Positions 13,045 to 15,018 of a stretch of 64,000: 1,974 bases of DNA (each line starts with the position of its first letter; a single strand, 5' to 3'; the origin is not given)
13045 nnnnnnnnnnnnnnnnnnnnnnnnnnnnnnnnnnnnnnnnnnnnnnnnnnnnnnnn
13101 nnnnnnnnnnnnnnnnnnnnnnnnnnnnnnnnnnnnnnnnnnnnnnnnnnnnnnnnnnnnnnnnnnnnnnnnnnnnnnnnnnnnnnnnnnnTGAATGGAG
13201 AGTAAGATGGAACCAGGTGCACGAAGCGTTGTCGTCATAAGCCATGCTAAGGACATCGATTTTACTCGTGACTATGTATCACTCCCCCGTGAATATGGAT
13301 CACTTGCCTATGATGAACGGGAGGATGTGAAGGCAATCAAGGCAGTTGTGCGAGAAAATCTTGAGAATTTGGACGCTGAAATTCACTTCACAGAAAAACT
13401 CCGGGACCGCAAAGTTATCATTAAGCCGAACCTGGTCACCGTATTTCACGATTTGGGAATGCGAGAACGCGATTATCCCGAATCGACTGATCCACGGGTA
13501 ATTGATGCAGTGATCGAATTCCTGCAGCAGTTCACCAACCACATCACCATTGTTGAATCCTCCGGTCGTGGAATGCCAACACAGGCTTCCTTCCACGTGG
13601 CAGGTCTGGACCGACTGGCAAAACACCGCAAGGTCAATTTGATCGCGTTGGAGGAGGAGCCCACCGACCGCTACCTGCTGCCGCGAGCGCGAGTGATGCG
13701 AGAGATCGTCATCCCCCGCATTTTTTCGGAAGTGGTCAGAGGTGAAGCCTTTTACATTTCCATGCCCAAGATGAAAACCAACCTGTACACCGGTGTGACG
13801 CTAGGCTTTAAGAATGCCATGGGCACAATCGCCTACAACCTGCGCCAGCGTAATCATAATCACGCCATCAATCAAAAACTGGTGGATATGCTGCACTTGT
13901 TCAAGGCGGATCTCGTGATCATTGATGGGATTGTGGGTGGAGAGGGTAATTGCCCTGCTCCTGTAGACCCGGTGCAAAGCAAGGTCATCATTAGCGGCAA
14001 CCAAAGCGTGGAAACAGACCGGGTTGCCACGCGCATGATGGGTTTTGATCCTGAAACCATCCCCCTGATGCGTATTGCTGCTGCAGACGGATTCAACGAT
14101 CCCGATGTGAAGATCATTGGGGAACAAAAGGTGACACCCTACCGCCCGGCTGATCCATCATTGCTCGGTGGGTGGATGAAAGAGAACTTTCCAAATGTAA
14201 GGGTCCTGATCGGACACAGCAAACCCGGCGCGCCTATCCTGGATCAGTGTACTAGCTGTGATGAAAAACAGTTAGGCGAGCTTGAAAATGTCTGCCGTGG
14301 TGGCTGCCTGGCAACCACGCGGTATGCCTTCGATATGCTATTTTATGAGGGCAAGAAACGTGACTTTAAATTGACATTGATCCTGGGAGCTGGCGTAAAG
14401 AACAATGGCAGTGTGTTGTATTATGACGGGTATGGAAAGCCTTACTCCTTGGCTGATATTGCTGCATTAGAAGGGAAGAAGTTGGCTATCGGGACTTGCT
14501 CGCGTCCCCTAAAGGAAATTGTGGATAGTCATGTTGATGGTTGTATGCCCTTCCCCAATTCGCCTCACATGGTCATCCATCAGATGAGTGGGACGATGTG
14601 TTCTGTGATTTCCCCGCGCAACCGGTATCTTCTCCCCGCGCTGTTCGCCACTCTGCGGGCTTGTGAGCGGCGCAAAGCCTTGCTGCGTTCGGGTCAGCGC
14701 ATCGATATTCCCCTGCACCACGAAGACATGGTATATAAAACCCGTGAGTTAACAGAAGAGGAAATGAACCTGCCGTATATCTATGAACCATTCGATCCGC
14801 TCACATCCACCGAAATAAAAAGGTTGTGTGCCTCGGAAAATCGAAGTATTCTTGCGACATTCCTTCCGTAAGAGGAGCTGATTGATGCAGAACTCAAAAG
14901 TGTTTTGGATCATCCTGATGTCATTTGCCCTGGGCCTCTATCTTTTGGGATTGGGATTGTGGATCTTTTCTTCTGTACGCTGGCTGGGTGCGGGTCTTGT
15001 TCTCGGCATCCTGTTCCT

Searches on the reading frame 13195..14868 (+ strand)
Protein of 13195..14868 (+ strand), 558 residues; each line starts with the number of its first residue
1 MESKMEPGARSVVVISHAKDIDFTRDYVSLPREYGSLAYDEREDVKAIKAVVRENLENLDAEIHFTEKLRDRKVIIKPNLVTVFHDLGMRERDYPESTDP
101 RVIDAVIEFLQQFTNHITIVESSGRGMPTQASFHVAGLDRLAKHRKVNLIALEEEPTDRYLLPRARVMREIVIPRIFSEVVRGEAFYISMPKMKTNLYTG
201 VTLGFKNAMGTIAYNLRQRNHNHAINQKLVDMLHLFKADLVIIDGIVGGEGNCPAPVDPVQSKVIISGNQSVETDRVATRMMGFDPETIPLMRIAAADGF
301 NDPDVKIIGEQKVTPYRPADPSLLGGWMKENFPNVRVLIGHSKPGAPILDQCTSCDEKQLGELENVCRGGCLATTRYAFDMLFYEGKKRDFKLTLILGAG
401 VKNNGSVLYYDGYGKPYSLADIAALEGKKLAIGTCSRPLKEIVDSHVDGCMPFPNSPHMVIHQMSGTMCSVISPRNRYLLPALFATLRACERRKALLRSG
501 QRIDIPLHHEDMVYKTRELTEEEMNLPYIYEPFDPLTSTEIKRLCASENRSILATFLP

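Call 67: search_protein_families(library=pfam, proteins=[window:13195-14868:+], max_evalue=0.001)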
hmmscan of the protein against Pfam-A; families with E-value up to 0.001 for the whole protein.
window:13195-14868:+ (558 aa): 1 family
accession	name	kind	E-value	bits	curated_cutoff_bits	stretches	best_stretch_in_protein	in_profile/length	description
PF04015.17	DUF362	-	5.3e-33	115.2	24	1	74-279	1-199/200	Domain of unknown function (DUF362)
